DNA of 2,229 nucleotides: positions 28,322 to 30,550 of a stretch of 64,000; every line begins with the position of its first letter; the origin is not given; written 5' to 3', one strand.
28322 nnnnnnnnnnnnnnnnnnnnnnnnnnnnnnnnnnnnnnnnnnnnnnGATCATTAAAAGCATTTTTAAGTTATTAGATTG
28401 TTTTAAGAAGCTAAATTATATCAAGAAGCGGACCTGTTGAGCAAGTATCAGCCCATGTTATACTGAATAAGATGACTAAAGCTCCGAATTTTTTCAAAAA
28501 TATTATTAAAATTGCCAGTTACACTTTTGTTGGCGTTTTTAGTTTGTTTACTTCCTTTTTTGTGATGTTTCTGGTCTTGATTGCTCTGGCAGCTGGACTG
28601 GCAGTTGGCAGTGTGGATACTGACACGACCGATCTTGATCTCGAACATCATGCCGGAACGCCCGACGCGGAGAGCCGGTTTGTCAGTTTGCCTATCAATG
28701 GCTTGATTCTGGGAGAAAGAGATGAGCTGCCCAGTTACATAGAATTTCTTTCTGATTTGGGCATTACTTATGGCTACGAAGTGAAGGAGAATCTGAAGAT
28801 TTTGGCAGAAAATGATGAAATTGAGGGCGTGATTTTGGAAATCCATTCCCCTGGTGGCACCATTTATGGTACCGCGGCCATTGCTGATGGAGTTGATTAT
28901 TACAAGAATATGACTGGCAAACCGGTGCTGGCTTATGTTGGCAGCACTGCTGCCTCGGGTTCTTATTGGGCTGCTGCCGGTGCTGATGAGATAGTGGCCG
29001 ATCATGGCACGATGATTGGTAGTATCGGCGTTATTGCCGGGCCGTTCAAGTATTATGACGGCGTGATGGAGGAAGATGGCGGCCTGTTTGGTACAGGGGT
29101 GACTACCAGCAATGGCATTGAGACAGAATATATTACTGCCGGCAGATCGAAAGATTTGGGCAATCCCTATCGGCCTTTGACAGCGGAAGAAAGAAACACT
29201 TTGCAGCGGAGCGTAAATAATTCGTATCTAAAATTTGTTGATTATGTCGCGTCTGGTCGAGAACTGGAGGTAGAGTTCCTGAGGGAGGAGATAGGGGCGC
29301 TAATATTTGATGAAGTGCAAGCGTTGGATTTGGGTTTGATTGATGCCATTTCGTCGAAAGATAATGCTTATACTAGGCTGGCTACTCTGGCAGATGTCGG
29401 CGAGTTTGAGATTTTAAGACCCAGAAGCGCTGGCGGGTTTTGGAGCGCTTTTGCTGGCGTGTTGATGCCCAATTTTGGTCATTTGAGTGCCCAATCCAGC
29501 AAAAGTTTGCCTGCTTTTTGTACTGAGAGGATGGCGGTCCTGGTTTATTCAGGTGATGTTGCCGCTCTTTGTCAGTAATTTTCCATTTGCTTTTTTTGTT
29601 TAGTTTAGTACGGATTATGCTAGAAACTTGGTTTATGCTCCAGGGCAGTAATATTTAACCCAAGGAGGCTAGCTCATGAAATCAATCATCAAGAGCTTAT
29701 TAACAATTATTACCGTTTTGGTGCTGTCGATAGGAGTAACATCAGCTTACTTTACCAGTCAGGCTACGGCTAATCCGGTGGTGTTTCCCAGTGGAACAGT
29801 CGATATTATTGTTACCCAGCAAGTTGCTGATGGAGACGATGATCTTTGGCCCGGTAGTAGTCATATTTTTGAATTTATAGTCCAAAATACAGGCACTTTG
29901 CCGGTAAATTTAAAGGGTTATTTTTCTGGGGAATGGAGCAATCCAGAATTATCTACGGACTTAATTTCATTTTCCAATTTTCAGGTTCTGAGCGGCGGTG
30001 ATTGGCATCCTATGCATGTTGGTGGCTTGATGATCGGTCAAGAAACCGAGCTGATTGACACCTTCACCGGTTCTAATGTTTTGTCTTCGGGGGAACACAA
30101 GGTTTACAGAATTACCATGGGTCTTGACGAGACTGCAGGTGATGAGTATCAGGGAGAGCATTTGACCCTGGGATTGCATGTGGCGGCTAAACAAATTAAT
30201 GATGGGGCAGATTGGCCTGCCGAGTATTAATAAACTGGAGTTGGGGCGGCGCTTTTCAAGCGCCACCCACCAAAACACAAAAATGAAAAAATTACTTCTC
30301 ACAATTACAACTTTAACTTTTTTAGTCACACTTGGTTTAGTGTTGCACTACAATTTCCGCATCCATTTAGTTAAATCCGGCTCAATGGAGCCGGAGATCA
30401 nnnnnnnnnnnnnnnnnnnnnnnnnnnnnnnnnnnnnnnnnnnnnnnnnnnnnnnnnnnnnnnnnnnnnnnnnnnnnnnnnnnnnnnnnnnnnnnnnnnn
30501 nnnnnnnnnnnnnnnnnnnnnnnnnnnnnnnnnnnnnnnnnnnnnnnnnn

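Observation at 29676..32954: TasA/camelysin-like fibre operon with dedicated SipW signal peptidase and second AYFS-signal substrate, followed by a CAP-domain surface protein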

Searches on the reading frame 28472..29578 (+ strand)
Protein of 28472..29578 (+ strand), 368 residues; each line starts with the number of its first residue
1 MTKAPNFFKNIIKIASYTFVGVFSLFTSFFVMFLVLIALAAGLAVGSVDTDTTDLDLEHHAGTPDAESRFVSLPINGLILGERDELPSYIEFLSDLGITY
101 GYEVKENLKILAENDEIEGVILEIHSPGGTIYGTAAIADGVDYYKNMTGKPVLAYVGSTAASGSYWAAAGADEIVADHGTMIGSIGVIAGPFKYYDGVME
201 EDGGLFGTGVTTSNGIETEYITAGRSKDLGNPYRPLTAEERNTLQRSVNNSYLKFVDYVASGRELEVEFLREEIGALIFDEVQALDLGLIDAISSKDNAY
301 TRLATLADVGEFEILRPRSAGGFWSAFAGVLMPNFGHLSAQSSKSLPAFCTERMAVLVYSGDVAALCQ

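Call 5: search_protein_families(library=pfam, proteins=[window:28472-29578:+], max_evalue=1)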
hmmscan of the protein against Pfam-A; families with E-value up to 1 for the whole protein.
window:28472-29578:+ (368 aa): 5 families
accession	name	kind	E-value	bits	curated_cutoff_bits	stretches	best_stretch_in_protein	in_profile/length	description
PF01343.23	Peptidase_S49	-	1.9e-35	122.5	24.9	1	148-309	5-153/154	Peptidase family S49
PF25145.1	NfeD1b_N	-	4.4e-07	30.1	40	1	112-189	26-99/189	NfeD1b, N-terminal domain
PF00574.28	CLP_protease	-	6.7e-06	26.5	20.2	1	104-173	33-99/182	Clp protease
PF22571.1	LiaI-LiaF-TM_PspC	-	0.0038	17.4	27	1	4-54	19-68/142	PspC transmembrane region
PF01972.22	SDH_protease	-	0.021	14.3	31.3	1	119-185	93-155/286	ClpP-like SDH-type serine proteinase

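Call 6: search_protein_families(library=ncbifam, proteins=[window:28472-29578:+], max_evalue=1)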
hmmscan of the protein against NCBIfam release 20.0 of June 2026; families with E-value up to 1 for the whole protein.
window:28472-29578:+ (368 aa): 11 families
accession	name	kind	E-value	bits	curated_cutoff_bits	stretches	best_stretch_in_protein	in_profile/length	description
TIGR00706.1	SppA_dom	equivalog_domain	1.2e-45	155.7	155.45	1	102-307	17-207/208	signal peptide peptidase SppA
TIGR00705.1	SppA_67K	equivalog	9.8e-30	103.4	311.45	1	100-349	333-565/590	signal peptide peptidase SppA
NF008195.0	PRK10949.1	equivalog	1.3e-20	73.1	746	1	114-314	362-547/618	signal peptide peptidase SppA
NF008745.0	PRK11778.1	equivalog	1.5e-12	47.3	259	1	110-309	123-306/345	protease SohB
NF045542.1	Clp_rel_HeadMat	equivalog_domain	0.0004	20.4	120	1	109-182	25-95/165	head maturation protease, ClpP-related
NF045540.1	scaf_prot_MCP1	exception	0.00084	18.1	475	1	100-181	13-90/652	ClpP-like prohead protease/major capsid protein fusion protein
NF047768.1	Clp_like_SDH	equivalog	0.002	17.7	250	1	115-185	76-142/260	SDH family Clp fold serine proteinase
NF001368.0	PRK00277.1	subfamily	0.0024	17.8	249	1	108-172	53-114/203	ATP-dependent Clp protease proteolytic subunit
NF009205.0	PRK12553.1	subfamily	0.025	14.2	228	1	103-171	53-118/211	ATP-dependent Clp protease proteolytic subunit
TIGR00493.1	clpP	equivalog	0.04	13.6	308.6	1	108-171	48-108/192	ATP-dependent Clp endopeptidase proteolytic subunit ClpP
NF009203.0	PRK12551.1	equivalog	0.05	13.3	359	1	109-172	47-107/196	ATP-dependent Clp protease proteolytic subunit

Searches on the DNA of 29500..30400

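Call 87: search_rna_families(source=window, start=29500, end=30400, threshold=evalue, max_evalue=1)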
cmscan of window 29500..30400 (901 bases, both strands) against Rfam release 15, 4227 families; matches with E-value up to 1: 3.
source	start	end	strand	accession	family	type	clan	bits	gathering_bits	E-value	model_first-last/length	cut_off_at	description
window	30216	30323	+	RF04315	manA-II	Cis-reg;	-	20.6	100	0.68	1-147/147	no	manA_II ncRNA motif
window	30248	30288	+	RF00032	Histone3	Cis-reg;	-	16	34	0.35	6-45/46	no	Histone 3' UTR stem-loop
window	30143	30166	+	RF03092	Ocean-VII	Gene; sRNA;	-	13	53.5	0.8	1-41/41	no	Ocean-VII RNA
